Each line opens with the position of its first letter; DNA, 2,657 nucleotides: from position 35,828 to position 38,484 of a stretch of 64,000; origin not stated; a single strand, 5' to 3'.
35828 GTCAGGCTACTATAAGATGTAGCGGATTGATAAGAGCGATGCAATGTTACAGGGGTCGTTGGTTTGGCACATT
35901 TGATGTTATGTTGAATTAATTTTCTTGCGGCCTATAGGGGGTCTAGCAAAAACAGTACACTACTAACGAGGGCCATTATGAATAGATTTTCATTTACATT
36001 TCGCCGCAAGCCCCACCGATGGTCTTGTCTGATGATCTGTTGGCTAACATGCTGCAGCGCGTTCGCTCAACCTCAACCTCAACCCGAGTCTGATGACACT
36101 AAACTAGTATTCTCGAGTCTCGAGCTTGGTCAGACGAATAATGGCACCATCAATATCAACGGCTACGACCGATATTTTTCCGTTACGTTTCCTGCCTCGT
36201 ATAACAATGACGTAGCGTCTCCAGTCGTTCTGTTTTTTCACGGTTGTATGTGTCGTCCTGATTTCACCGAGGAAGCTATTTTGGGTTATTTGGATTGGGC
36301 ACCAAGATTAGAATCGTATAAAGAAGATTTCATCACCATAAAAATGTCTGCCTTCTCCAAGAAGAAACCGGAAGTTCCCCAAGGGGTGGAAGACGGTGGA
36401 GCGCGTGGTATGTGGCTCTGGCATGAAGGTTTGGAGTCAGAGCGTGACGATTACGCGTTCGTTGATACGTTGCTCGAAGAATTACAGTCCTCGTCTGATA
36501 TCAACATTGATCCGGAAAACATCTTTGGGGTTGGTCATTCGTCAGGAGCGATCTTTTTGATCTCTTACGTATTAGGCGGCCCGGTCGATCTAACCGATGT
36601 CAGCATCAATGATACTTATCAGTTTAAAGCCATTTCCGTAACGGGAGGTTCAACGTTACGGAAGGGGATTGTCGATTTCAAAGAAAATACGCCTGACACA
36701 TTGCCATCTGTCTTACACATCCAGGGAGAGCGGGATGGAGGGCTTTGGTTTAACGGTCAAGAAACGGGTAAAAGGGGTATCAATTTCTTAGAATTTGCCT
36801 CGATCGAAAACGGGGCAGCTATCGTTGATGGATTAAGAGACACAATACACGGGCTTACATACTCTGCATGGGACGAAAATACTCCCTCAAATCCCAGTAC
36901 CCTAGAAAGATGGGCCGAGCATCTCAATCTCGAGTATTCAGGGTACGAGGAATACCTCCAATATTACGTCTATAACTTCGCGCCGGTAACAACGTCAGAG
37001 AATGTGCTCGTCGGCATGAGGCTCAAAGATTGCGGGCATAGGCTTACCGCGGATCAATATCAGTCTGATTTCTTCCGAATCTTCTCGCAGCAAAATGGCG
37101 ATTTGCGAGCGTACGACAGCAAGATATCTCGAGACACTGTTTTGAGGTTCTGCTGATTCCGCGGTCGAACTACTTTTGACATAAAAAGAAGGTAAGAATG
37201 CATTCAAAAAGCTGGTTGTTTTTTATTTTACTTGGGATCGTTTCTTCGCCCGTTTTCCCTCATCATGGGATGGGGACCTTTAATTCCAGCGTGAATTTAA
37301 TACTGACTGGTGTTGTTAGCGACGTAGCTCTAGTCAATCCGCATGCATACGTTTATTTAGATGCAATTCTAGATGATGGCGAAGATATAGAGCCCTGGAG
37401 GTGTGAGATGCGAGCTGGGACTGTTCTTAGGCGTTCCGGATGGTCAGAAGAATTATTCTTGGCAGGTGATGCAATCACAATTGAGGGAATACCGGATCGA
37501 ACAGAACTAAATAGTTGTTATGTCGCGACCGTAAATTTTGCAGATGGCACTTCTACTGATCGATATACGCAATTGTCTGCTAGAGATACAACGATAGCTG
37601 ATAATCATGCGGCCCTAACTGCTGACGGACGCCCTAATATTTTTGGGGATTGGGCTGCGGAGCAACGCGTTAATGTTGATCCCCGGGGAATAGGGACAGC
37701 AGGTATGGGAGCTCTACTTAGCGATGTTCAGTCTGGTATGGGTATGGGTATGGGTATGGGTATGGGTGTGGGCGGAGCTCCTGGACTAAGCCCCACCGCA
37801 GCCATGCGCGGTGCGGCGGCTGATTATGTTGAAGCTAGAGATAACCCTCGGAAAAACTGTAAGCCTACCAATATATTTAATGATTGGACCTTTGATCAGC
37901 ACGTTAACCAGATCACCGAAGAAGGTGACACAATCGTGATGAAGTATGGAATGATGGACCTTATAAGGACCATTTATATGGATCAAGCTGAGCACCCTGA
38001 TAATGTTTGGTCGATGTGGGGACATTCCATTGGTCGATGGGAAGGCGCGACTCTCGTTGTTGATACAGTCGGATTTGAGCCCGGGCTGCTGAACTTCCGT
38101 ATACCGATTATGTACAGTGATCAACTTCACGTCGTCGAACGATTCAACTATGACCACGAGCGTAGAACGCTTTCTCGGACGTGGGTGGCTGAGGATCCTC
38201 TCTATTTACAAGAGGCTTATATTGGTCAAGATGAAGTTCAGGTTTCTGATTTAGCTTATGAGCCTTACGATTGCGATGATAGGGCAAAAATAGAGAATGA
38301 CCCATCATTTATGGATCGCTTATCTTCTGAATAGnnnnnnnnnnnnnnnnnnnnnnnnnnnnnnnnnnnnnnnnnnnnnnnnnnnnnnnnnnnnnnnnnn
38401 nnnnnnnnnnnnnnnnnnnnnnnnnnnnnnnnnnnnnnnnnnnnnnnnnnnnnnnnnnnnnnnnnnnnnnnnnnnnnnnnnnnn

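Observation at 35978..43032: Seven-gene, fully exported locus built around four paralogous His-His-N-terminus proteins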

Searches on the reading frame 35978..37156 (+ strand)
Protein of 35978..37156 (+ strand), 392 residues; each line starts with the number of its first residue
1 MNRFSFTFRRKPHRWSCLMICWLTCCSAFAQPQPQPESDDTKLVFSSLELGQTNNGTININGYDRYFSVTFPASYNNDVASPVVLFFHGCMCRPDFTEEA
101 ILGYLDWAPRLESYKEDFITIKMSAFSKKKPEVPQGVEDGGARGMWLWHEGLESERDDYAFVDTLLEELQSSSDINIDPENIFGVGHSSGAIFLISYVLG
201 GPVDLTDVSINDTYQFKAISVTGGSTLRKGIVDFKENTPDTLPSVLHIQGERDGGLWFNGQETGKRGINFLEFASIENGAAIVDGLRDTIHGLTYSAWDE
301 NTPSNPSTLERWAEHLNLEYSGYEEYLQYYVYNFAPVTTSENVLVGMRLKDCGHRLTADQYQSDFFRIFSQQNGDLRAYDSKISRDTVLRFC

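Call 3: search_protein_families(library=pfam, proteins=[window:35978-37156:+], max_evalue=0.1)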
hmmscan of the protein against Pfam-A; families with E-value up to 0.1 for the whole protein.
window:35978-37156:+ (392 aa): 1 family
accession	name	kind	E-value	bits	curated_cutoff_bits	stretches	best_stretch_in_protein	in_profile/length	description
PF12697.13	Abhydrolase_6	-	0.071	14.2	26.3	1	151-202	39-93/217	Alpha/beta hydrolase family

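Call 4: search_protein_families(library=ncbifam, proteins=[window:35978-37156:+], max_evalue=0.1)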
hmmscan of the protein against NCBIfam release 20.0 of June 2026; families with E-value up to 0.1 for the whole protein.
window:35978-37156:+ (392 aa): 1 family
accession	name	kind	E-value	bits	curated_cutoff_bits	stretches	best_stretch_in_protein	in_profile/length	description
NF050058.1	e_dPHAscl_type1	hypoth_equivalog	3.6e-06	26.7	150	1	134-193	58-117/276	extracellular catalytic domain type 1 short-chain-length polyhydroxyalkanoate depolymerase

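Call 27: search_solved_structures(query=window:35978-37156:+, max_evalue=0.1, show_alignments=2)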
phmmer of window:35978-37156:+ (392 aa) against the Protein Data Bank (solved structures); distinct sequences matched with E-value up to 0.1: 0.

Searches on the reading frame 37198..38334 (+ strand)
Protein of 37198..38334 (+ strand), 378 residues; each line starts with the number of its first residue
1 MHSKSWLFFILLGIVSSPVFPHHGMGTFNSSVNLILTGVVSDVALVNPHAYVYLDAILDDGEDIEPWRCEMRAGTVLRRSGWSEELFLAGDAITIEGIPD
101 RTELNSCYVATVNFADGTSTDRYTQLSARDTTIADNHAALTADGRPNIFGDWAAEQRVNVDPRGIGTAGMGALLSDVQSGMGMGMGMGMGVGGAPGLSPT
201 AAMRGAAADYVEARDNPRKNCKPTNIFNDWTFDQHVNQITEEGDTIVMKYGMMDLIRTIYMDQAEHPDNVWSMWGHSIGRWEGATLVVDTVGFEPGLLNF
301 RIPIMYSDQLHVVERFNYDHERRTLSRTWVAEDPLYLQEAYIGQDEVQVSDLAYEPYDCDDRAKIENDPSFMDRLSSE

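Call 3: search_protein_families(library=pfam, proteins=[window:37198-38334:+], max_evalue=0.1)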
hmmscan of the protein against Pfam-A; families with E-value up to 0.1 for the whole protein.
window:37198-38334:+ (378 aa): 1 family
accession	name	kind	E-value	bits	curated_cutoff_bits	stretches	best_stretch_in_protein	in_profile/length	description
PF19649.4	DUF6152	-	5.9e-15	55.6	27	1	15-102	5-91/98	Family of unknown function (DUF6152)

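Call 4: search_protein_families(library=ncbifam, proteins=[window:37198-38334:+], max_evalue=0.1)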
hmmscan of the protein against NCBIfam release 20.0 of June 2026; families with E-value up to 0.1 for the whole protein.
window:37198-38334:+ (378 aa): 0 families

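Call 16: search_protein_representatives(alignment_id=A1)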
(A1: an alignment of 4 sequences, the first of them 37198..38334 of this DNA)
Query: 4 sequences, 376 profile positions. Proteins with E-value up to 0.001 (for the whole library): 20977; up to 1e-10: 8247; up to 1e-30: 669. The best 150 are listed.
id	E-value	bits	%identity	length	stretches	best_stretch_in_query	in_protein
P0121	1.7e-164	563.4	-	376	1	2-372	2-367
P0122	6.3e-93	327.9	-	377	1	7-361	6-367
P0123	1.5e-89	316.8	-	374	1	6-361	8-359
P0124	1.4e-87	310.3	-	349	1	11-364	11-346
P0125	3.1e-86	305.9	-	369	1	6-362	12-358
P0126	1.2e-84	300.7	-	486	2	128-361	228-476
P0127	1.6e-84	300.3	-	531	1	16-361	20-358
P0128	3.8e-83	295.7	-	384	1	12-361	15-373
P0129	1.7e-81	290.3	-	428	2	188-361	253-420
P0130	6.1e-81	288.4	-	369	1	1-366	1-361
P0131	1.3e-80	287.3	-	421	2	14-215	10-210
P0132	8.3e-80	284.7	-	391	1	9-361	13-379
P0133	2.7e-79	283.0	-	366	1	4-361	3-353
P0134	9.8e-79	281.2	-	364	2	198-361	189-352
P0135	1.0e-78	281.1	-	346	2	181-361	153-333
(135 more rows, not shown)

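Call 89: find_encoding_contigs(protein=P0121, flank=6000, max_places=3)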
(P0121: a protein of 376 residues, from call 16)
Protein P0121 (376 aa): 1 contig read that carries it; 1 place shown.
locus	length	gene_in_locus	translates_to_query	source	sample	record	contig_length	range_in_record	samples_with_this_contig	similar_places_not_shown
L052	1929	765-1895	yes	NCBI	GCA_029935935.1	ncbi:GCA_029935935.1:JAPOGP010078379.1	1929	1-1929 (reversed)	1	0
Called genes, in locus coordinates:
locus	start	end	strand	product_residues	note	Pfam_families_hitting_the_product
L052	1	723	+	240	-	?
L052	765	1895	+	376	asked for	PF19649:DUF6152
